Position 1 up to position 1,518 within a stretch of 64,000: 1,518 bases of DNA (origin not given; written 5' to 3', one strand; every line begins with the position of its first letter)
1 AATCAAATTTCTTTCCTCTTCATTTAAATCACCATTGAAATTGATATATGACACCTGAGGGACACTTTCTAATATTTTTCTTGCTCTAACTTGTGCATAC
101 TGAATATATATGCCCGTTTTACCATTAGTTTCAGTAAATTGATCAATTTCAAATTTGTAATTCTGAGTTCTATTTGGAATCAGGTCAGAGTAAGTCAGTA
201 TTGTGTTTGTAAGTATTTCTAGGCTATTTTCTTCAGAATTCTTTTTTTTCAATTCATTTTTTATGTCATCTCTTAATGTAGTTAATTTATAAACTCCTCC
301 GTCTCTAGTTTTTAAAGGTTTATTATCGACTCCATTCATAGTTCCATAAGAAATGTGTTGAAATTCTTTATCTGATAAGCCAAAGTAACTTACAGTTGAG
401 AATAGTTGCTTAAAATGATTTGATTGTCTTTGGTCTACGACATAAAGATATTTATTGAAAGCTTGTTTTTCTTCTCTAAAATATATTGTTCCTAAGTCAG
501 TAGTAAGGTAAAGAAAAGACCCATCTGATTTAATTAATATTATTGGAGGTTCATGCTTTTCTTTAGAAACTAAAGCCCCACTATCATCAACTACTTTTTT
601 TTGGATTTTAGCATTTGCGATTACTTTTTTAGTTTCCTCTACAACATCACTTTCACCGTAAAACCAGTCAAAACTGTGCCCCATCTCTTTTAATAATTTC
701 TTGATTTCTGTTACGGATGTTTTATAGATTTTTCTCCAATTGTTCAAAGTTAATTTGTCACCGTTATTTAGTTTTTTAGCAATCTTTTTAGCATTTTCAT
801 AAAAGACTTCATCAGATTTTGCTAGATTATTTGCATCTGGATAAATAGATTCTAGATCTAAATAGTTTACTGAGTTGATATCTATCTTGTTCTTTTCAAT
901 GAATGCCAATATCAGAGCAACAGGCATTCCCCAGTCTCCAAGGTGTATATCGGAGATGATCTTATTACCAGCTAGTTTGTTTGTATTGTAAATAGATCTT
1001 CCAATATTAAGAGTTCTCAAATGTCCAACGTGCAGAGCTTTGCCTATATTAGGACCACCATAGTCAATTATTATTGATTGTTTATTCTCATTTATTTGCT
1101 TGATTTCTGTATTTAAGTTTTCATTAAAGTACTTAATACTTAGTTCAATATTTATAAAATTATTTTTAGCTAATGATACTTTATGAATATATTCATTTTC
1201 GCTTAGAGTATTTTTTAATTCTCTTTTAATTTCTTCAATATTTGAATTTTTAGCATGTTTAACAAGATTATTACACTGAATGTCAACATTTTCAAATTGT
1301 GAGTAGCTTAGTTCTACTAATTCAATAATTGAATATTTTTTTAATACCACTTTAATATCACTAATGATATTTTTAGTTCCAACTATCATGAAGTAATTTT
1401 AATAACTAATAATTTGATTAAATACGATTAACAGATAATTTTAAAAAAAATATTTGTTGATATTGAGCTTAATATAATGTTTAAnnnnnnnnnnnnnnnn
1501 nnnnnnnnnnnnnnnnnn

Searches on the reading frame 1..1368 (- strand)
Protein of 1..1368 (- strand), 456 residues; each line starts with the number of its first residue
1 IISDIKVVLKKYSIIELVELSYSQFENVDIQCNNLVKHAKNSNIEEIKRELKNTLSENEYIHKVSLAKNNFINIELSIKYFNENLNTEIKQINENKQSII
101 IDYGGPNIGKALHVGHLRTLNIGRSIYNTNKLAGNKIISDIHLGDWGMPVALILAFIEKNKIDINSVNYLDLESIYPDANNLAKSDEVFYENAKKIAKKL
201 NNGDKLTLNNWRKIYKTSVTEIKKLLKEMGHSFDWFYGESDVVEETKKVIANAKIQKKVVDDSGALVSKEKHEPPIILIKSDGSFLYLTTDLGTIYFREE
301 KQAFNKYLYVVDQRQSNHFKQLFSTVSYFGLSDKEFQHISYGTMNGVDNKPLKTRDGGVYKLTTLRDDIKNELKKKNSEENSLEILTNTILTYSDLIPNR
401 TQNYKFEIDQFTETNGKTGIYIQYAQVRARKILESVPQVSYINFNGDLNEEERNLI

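Call 58: search_protein_families(library=pfam, proteins=[window:1-1368:-], max_evalue=0.0001)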
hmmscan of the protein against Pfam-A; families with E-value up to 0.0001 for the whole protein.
window:1-1368:- (456 aa): 2 families
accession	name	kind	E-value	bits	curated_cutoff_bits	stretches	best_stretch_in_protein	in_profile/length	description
PF00750.26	tRNA-synt_1d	-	5.9e-58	196.9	23.3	1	91-407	14-348/349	tRNA synthetases class I (R), catalytic domain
PF03485.21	Arg_tRNA_synt_N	-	2e-05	25.6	21.5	1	18-76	24-85/85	Arginyl tRNA synthetase N terminal domain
